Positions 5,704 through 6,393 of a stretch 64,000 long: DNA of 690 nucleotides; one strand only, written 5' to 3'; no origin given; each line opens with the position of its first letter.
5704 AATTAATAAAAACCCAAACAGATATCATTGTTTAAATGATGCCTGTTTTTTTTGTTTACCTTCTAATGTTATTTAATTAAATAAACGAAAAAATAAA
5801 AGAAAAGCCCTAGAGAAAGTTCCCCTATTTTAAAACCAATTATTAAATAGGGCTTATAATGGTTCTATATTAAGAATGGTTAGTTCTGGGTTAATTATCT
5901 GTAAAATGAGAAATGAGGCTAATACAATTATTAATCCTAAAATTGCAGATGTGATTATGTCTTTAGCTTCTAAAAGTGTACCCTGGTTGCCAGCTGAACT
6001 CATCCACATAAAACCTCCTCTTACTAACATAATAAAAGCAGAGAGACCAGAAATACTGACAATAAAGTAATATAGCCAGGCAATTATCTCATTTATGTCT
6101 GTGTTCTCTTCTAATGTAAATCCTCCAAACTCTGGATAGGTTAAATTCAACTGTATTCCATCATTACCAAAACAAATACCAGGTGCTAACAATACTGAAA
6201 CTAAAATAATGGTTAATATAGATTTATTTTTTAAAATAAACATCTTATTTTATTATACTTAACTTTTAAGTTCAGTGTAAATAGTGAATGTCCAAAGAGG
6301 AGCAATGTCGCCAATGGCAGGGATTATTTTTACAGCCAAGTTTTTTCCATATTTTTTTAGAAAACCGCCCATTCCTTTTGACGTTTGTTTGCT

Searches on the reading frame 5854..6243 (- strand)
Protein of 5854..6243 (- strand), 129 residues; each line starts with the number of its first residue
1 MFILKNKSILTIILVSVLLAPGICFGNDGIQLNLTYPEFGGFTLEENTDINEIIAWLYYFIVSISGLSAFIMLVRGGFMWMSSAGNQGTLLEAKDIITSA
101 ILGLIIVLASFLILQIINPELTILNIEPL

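Call 37: search_protein_families(library=pfam, proteins=[window:5854-6243:-], max_evalue=0.00001)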
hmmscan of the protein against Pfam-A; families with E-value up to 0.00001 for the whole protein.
window:5854-6243:- (129 aa): 1 family
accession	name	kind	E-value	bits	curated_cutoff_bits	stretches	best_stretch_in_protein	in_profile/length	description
PF18895.5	T4SS_pilin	-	9.3e-07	29.3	26.6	1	49-116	4-70/71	Type IV secretion system pilin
